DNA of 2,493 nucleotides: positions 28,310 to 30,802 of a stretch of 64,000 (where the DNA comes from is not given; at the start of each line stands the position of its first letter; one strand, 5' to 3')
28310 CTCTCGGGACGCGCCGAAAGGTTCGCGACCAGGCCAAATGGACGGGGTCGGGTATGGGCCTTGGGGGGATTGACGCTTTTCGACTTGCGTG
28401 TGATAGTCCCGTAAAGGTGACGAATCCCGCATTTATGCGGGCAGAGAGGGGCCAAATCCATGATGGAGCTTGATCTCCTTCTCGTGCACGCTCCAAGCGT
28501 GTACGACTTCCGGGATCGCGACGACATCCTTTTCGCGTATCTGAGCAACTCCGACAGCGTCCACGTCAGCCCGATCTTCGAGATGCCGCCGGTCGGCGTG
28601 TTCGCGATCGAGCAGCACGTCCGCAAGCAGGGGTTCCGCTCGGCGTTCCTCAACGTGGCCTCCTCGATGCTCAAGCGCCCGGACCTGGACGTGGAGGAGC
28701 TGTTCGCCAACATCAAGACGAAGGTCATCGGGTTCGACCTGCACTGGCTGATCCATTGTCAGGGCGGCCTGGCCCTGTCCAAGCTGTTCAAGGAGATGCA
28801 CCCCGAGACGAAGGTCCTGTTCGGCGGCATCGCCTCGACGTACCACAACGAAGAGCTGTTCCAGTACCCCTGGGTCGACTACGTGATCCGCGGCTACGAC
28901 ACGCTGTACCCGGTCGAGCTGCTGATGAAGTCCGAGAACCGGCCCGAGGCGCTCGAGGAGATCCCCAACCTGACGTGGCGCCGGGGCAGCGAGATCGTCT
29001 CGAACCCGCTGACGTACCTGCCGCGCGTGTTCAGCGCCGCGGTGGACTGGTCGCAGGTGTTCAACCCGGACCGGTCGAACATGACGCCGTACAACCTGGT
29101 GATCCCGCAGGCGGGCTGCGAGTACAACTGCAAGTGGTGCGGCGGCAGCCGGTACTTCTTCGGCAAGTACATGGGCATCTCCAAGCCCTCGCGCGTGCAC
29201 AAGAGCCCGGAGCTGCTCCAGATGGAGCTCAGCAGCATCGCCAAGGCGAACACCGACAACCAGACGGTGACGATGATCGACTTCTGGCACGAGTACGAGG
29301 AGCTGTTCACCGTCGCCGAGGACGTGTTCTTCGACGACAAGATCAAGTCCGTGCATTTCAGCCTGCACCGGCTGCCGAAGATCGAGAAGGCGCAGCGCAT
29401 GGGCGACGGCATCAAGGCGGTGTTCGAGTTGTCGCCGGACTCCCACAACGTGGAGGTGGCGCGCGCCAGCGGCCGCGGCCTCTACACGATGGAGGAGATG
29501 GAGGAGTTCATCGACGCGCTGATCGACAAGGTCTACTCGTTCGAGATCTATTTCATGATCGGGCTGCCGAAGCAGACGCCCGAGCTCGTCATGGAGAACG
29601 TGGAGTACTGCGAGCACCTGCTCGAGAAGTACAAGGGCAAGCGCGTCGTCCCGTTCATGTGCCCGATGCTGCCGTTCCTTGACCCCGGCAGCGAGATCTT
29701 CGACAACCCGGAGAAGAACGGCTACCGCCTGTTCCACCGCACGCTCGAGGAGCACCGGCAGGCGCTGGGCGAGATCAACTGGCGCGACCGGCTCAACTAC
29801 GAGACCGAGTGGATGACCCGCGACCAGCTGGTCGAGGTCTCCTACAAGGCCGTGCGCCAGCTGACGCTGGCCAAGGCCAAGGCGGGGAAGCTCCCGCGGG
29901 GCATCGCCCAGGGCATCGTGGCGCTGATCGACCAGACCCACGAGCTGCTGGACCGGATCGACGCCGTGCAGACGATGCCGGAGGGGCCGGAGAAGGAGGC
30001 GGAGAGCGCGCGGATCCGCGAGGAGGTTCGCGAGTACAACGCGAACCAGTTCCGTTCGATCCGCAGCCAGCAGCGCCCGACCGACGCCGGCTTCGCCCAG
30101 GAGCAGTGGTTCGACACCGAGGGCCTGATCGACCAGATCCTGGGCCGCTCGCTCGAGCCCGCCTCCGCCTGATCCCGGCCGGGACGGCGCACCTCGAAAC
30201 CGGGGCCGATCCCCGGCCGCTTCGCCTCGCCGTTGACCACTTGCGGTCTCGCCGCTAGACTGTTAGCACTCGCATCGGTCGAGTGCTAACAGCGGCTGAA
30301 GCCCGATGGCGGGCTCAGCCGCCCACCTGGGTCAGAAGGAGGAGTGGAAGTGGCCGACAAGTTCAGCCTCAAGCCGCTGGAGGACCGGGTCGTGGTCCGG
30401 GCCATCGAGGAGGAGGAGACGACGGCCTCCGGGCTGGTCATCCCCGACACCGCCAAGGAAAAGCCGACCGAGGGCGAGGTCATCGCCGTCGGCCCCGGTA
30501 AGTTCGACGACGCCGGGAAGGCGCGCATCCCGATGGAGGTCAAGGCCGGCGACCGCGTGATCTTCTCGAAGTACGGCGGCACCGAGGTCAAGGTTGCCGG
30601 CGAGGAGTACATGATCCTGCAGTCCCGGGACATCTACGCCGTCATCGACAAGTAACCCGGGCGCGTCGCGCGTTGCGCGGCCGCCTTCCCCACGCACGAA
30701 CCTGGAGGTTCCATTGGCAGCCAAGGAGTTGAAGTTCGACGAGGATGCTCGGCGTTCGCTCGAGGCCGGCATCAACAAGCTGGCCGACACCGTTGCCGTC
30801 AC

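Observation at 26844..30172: Accessory insertion between tsaD and groES carrying a lower-GC cobalamin-dependent radical SAM enzyme of unknown substrate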

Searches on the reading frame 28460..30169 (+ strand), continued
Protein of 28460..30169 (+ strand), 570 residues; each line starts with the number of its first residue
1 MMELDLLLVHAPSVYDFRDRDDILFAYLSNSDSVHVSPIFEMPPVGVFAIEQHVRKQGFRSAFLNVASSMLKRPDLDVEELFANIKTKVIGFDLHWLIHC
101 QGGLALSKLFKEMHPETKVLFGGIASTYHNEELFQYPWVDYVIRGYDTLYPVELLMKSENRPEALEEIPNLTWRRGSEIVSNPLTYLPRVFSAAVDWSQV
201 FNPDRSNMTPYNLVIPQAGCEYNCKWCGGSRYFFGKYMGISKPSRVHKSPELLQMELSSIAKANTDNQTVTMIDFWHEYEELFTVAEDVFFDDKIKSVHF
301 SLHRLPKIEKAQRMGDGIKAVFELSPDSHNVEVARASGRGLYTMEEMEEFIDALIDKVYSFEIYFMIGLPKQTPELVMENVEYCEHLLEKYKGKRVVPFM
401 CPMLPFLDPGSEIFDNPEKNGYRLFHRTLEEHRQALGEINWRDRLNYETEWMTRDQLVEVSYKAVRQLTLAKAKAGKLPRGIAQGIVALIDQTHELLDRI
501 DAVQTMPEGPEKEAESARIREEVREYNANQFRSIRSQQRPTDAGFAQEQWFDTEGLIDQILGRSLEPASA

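Call 71: search_protein_families(library=ncbifam, proteins=[L178:13788-14933:+, L002:15080-16207:-, L180:6934-8061:+, L178:12058-13614:+, L002:13539-15068:-, L180:8183-9685:+, L179:12161-13090:+], max_evalue=1e-30)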
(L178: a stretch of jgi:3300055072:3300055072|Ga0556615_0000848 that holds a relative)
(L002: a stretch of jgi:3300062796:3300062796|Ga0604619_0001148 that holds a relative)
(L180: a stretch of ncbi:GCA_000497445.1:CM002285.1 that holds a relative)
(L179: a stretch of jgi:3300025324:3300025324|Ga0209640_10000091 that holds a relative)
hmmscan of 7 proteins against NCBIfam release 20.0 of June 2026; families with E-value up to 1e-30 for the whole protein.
L178:13788-14933:+ (382 aa): 12 families
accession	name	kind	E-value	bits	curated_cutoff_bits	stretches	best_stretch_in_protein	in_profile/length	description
NF053553.1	prodigi_MBC_PigA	equivalog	1.5e-136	455.5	500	1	1-381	1-380/381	prodigiosin MBC biosynthesis dehydrogenase PigA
NF045652.1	ProlPCPDhRedW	equivalog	2.4e-132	441.3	650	1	8-382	3-375/376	L-prolyl-[peptidyl-carrier protein] dehydrogenase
NF042972.1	AcrlCoAredClosAcrC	equivalog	3.2e-98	328.9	640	1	1-378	1-374/378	acryloyl-CoA reductase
NF058590.1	AcCoDHFadEBacil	equivalog_domain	1.7e-79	267.9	600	1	5-309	21-320/586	acyl-CoA dehydrogenase FadE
NF045552.1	GlutCoADH_Des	equivalog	1.1e-76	258.6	470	1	1-377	1-376/387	glutaryl-CoA dehydrogenase Acd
NF043006.1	CyhCrbnylCoADH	equivalog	4.2e-68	230.1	650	1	6-378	5-373/380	cyclohexane-1-carbonyl-CoA dehydrogenase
NF042439.1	SulpropCoADesulf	equivalog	4.6e-64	216.5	600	1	17-378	5-368/379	3-sulfinopropanoyl-CoA desulfinase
NF008997.0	PRK12341.1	equivalog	1.6e-60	205.2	537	1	1-378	1-374/382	acyl-CoA dehydrogenase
TIGR03207.1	cyc_hxne_CoA_dh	equivalog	1.2e-57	195.3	575.35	1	5-378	1-369/372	cyclohexanecarboxyl-CoA dehydrogenase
NF002885.1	PRK03354.1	equivalog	4.1e-50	170.9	540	1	1-373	1-366/378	crotonobetainyl-CoA dehydrogenase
TIGR03203.1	pimD_small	equivalog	1.9e-42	145.7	652.7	1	2-354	1-350/378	pimeloyl-CoA dehydrogenase small subunit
NF052270.1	Staph_DH_FadE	equivalog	2e-38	132.2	600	1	99-380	116-393/400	acyl-CoA dehydrogenase FadE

L002:15080-16207:- (376 aa): 8 families
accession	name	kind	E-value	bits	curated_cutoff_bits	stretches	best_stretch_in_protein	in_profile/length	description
NF045652.1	ProlPCPDhRedW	equivalog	2.4e-102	342.6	650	1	16-375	11-375/376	L-prolyl-[peptidyl-carrier protein] dehydrogenase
NF053553.1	prodigi_MBC_PigA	equivalog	9e-100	334.4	500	1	21-375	26-381/381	prodigiosin MBC biosynthesis dehydrogenase PigA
NF042972.1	AcrlCoAredClosAcrC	equivalog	1.3e-61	208.4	640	1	25-372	30-375/378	acryloyl-CoA reductase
NF058590.1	AcCoDHFadEBacil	equivalog_domain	1.1e-54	185.9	600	1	36-371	58-408/586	acyl-CoA dehydrogenase FadE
NF042439.1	SulpropCoADesulf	equivalog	1.6e-52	178.5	600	1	25-372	18-369/379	3-sulfinopropanoyl-CoA desulfinase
NF043006.1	CyhCrbnylCoADH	equivalog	1.1e-49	169.4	650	1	38-370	42-372/380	cyclohexane-1-carbonyl-CoA dehydrogenase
NF045552.1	GlutCoADH_Des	equivalog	3.8e-45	154.7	470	1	92-371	96-377/387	glutaryl-CoA dehydrogenase Acd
NF008997.0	PRK12341.1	equivalog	8.7e-32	110.6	537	1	93-365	94-368/382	acyl-CoA dehydrogenase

L180:6934-8061:+ (376 aa): 9 families
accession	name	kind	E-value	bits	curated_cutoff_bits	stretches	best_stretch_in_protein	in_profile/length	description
NF053553.1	prodigi_MBC_PigA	equivalog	2.5e-128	428.4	500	1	1-376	1-381/381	prodigiosin MBC biosynthesis dehydrogenase PigA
NF045652.1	ProlPCPDhRedW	equivalog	2.5e-112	375.4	650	1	35-376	35-375/376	L-prolyl-[peptidyl-carrier protein] dehydrogenase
NF042972.1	AcrlCoAredClosAcrC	equivalog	2.1e-60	204.4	640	1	30-373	35-375/378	acryloyl-CoA reductase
NF045552.1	GlutCoADH_Des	equivalog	2e-50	172.1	470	1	40-371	46-376/387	glutaryl-CoA dehydrogenase Acd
NF043006.1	CyhCrbnylCoADH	equivalog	3e-46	158.1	650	1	42-373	46-374/380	cyclohexane-1-carbonyl-CoA dehydrogenase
TIGR03207.1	cyc_hxne_CoA_dh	equivalog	6.1e-45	153.6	575.35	1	40-373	41-370/372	cyclohexanecarboxyl-CoA dehydrogenase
NF042439.1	SulpropCoADesulf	equivalog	7.3e-45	153.3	600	1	41-373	34-369/379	3-sulfinopropanoyl-CoA desulfinase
NF058590.1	AcCoDHFadEBacil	equivalog_domain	4.8e-43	147.6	600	1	40-371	62-407/586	acyl-CoA dehydrogenase FadE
NF008997.0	PRK12341.1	equivalog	2.5e-38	132.1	537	1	32-373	38-375/382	acyl-CoA dehydrogenase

L178:12058-13614:+ (519 aa): 59 families (the best 25 are shown)
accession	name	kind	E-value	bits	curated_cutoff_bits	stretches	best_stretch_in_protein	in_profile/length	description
TIGR01733.1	AA-adenyl-dom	subfamily_domain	1.1e-112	376.9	317.4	1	30-449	1-408/409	amino acid adenylation domain-containing protein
TIGR03098.1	ligase_PEP_1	hypoth_equivalog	3e-88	296.5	592.35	1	4-516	2-515/517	acyl-CoA ligase (AMP-forming), exosortase A system-associated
NF038078.1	NRPS_MxcG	equivalog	6.6e-85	285.4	2300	1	8-518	462-959/1442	myxochelin non-ribosomal peptide synthetase MxcG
NF004837.0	PRK06187.1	subfamily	4e-83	279.4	476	1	4-517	10-520/531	long-chain-fatty-acid--CoA ligase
NF003417.0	PRK04813.1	subfamily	1.3e-80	271.3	476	1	8-516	9-500/505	D-alanine--poly(phosphoribitol) ligase subunit DltA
NF041803.1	NRPS_SolG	exception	3.1e-78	263.5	2200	1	5-515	564-1070/1163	solanimycin non-ribosomal peptide synthetase SolG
TIGR01734.1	D-ala-DACP-lig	equivalog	2.1e-77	260.8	559.85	1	8-517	6-500/504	D-alanine--poly(phosphoribitol) ligase subunit DltA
NF004282.0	PRK05691.1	subfamily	1.9e-76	256.5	4090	1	4-516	1133-1623/4334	non-ribosomal peptide synthase/polyketide synthase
NF047350.1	aureusi_NRPS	equivalog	7.9e-73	245.2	2500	1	281-518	663-894/2373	aureusimine non-ribosomal peptide synthetase AusA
NF006182.0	PRK08316.1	subfamily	3.4e-70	237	663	1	5-510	14-508/523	fatty acyl-CoA synthetase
NF006181.0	PRK08314.1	subfamily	1.9e-69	234.4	705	1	4-517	26-552/563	long-chain-fatty-acid--CoA ligase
NF009233.0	PRK12583.1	subfamily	8.5e-60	202.7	832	1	158-518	196-549/558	fatty acid CoA ligase family protein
NF005676.0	PRK07470.1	equivalog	3.3e-58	197.6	774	1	4-517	22-527/544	acyl-CoA synthetase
TIGR02262.1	benz_CoA_lig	subfamily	1.4e-56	192.3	375.25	1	25-518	27-508/508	benzoate-CoA ligase family protein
NF004822.0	PRK06178.1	equivalog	4e-56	190.8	782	1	4-517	39-565/571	acyl-CoA synthetase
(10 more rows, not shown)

L002:13539-15068:- (510 aa): 33 families (the best 25 are shown)
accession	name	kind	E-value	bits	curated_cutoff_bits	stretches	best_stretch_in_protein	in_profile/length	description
TIGR01733.1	AA-adenyl-dom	subfamily_domain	1.3e-99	333.8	317.4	1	29-441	1-409/409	amino acid adenylation domain-containing protein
NF003417.0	PRK04813.1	subfamily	1.7e-75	254.5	476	1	12-505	13-502/505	D-alanine--poly(phosphoribitol) ligase subunit DltA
NF038078.1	NRPS_MxcG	equivalog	3.9e-75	253.1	2300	1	7-506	461-960/1442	myxochelin non-ribosomal peptide synthetase MxcG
TIGR03098.1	ligase_PEP_1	hypoth_equivalog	3e-73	247.1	592.35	1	10-504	8-516/517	acyl-CoA ligase (AMP-forming), exosortase A system-associated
TIGR01734.1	D-ala-DACP-lig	equivalog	1.4e-71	241.6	559.85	1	13-505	11-501/504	D-alanine--poly(phosphoribitol) ligase subunit DltA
NF004282.0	PRK05691.1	subfamily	6.7e-67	224.8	4090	1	3-504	1132-1624/4334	non-ribosomal peptide synthase/polyketide synthase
NF041803.1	NRPS_SolG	exception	1.6e-63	214.8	2200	1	18-504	577-1072/1163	solanimycin non-ribosomal peptide synthetase SolG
NF004837.0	PRK06187.1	subfamily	6e-61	206.3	476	1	6-504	12-520/531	long-chain-fatty-acid--CoA ligase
NF047350.1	aureusi_NRPS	equivalog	2e-58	197.5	2500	1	14-506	1446-1912/2373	aureusimine non-ribosomal peptide synthetase AusA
NF005801.1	PRK07656.1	equivalog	1.4e-51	175.7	657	1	10-501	9-498/500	FadD3 family acyl-CoA ligase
NF007605.2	PRK10252.1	equivalog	2.1e-51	174.6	2400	1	16-503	468-958/1292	enterobactin non-ribosomal peptide synthetase EntF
NF006181.0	PRK08314.1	subfamily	2e-44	151.8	705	1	4-504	26-552/563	long-chain-fatty-acid--CoA ligase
NF005858.0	PRK07787.1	subfamily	4.2e-44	150.7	575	1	14-504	13-470/471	acyl-CoA synthetase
NF006182.0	PRK08316.1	subfamily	4.7e-43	147.4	663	1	6-503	15-514/523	fatty acyl-CoA synthetase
TIGR02262.1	benz_CoA_lig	subfamily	1.9e-42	145.6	375.25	1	24-502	27-505/508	benzoate-CoA ligase family protein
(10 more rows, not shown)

L180:8183-9685:+ (501 aa): 44 families (the best 25 are shown)
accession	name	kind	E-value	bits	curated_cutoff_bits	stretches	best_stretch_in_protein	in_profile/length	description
TIGR01733.1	AA-adenyl-dom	subfamily_domain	2e-103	346.4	317.4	1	32-425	1-409/409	amino acid adenylation domain-containing protein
NF003417.0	PRK04813.1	subfamily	2.6e-72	244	476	1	12-489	10-499/505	D-alanine--poly(phosphoribitol) ligase subunit DltA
NF038078.1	NRPS_MxcG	equivalog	7.3e-70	235.6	2300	1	7-490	458-957/1442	myxochelin non-ribosomal peptide synthetase MxcG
TIGR01734.1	D-ala-DACP-lig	equivalog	1.8e-68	231.3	559.85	1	11-489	6-498/504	D-alanine--poly(phosphoribitol) ligase subunit DltA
TIGR03098.1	ligase_PEP_1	hypoth_equivalog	6.8e-67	226.1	592.35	1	7-490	2-515/517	acyl-CoA ligase (AMP-forming), exosortase A system-associated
NF004282.0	PRK05691.1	subfamily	3.2e-65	219.2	4090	1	5-368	1131-1487/4334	non-ribosomal peptide synthase/polyketide synthase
NF004837.0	PRK06187.1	subfamily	4.3e-61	206.7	476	1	7-496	10-525/531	long-chain-fatty-acid--CoA ligase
NF041803.1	NRPS_SolG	exception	1.7e-60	204.8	2200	1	8-492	564-1073/1163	solanimycin non-ribosomal peptide synthetase SolG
NF047350.1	aureusi_NRPS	equivalog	1.1e-54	185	2500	1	5-489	1434-1908/2373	aureusimine non-ribosomal peptide synthetase AusA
NF007605.2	PRK10252.1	equivalog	1.4e-54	185.1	2400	1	7-494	456-962/1292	enterobactin non-ribosomal peptide synthetase EntF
NF006182.0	PRK08316.1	subfamily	1.8e-47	162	663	1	4-484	10-508/523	fatty acyl-CoA synthetase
NF005676.0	PRK07470.1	equivalog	2.1e-45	155.3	774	1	7-488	22-524/544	acyl-CoA synthetase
NF005801.1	PRK07656.1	equivalog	4.9e-45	154.1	657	1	9-484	5-494/500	FadD3 family acyl-CoA ligase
NF006181.0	PRK08314.1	subfamily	3.1e-44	151.2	705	0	141-490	195-551/563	long-chain-fatty-acid--CoA ligase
NF005858.0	PRK07787.1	subfamily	8.3e-43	146.5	575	1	12-488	8-467/471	acyl-CoA synthetase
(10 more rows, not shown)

L179:12161-13090:+ (310 aa): 0 families

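Call 73: search_solved_structures(query=A1, max_evalue=1, show_alignments=3)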
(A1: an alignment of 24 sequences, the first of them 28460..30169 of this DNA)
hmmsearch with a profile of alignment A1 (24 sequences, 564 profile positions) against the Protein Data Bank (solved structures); distinct sequences matched with E-value up to 1: 3.
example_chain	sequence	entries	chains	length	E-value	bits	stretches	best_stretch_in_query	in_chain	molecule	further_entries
7kdx_A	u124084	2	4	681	0.0077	18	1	104-374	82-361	Methyltransferase TokK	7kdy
5tgs_A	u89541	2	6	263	0.32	12.7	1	210-266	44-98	7-carboxy-7-deazaguanine synthase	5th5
4pl1_B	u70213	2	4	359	0.9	11.2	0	173-242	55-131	Dual-specificity RNA methyltransferase RlmN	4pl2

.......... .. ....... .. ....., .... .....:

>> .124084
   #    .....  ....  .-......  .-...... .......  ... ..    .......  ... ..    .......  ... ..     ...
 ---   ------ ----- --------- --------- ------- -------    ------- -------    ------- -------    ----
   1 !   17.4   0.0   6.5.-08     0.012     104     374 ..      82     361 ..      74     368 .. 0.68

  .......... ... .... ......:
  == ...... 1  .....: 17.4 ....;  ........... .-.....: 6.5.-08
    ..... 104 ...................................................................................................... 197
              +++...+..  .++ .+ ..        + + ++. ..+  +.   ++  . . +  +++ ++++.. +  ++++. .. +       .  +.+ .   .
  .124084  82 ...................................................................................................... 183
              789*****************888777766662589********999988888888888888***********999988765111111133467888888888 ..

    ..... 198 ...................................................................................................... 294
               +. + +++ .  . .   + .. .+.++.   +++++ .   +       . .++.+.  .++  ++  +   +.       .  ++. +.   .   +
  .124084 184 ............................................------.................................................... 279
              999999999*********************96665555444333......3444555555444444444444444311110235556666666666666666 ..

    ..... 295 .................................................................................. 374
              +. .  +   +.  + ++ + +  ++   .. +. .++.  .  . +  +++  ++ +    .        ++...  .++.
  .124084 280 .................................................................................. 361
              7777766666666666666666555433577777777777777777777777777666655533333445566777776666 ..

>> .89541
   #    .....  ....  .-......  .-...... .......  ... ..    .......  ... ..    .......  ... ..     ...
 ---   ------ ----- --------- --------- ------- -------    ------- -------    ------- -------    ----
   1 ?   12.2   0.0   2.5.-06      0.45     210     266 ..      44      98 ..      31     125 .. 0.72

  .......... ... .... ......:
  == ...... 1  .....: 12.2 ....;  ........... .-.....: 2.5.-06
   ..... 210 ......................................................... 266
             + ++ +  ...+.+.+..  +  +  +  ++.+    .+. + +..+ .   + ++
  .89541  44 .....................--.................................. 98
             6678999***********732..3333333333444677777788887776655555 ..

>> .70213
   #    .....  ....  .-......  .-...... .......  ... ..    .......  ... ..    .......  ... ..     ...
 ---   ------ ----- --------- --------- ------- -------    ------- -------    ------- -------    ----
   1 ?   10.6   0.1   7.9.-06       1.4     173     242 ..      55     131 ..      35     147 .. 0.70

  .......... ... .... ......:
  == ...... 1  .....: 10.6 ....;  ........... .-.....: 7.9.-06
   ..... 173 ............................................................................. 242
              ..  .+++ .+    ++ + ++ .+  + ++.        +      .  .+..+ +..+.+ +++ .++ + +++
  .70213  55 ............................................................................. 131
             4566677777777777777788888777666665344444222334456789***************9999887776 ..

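Call 82: search_protein_representatives(protein=window:28460-30169:+)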
Query: 570 residues. Proteins with E-value up to 0.001 (for the whole library): 2484; up to 1e-10: 824; up to 1e-30: 202. The best 150 are listed.
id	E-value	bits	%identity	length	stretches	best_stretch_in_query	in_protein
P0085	4.5e-203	692.4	53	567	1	4-557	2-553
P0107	2.5e-144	498.5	44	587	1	4-554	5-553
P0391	2.1e-120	419.4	41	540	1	2-544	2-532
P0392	3.9e-117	408.7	41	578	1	3-505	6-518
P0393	5.3e-115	401.6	57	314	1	253-562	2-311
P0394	4.8e-110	385.3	36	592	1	3-561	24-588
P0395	3.7e-107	375.7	39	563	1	4-528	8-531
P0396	6.9e-106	371.5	66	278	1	7-243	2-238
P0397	1.2e-100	354.3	32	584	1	2-552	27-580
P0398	1.0e-99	351.2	34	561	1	2-553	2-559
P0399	2.5e-99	349.9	36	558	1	5-551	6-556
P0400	1.7e-98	347.2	37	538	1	4-553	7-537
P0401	5.1e-87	309.2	37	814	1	2-526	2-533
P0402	3.6e-86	306.4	33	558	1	5-551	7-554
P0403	4.7e-86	306.1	36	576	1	4-545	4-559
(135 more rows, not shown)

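Call 83: search_protein_families(library=padloc, proteins=[window:28460-30169:+], max_evalue=0.01)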
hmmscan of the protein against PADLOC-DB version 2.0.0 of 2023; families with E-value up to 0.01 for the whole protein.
window:28460-30169:+ (570 aa): 1 family
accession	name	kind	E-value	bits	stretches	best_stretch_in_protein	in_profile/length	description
PDLC04689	PDC-M51A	-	6e-06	23.3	1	343-386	308-351/420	-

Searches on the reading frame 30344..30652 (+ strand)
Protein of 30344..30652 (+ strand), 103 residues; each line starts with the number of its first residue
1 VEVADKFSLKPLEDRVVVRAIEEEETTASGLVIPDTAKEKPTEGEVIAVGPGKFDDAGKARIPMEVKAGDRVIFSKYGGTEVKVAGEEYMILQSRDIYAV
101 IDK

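Call 49: list_cluster_members(proteins=[window:30344-30652:+, window:30714-32330:+, window:28460-30169:+, window:27846-28283:+, window:26844-27779:+])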
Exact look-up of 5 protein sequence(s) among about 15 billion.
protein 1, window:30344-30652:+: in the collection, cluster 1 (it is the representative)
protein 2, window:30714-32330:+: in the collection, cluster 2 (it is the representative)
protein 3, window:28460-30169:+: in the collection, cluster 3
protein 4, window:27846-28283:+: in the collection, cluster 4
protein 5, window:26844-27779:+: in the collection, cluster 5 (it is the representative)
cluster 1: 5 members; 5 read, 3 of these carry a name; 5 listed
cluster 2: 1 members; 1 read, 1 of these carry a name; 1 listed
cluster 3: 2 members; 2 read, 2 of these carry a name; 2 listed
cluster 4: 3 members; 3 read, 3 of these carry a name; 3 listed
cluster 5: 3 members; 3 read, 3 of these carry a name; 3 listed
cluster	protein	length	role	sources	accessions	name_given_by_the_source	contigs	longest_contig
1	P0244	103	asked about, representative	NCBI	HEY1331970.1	MAG TPA: co-chaperone GroES [Actinomycetota bacterium]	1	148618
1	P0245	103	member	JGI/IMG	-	chaperonin GroES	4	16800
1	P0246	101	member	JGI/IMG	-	chaperonin GroES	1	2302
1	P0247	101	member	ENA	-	-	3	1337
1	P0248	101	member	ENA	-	-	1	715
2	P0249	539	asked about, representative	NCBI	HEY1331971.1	MAG TPA: chaperonin GroEL [Actinomycetota bacterium]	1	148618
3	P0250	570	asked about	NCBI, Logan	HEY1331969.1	MAG TPA: cobalamin-dependent protein [Actinomycetota bacterium]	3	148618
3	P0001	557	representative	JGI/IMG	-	clorobiocin biosynthesis protein CloN6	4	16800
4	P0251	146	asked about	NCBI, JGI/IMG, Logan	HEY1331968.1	MAG TPA: hypothetical protein VGH10_10945 [Actinomycetota bacterium] | hypothetical protein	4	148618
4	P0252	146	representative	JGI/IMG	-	hypothetical protein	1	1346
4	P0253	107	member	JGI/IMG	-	hypothetical protein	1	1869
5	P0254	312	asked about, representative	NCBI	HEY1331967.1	MAG TPA: NAD-dependent epimerase/dehydratase family protein [Actinomycetota bacterium]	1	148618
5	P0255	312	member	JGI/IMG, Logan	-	UDP-glucose 4-epimerase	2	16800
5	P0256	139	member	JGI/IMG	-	UDP-glucose 4-epimerase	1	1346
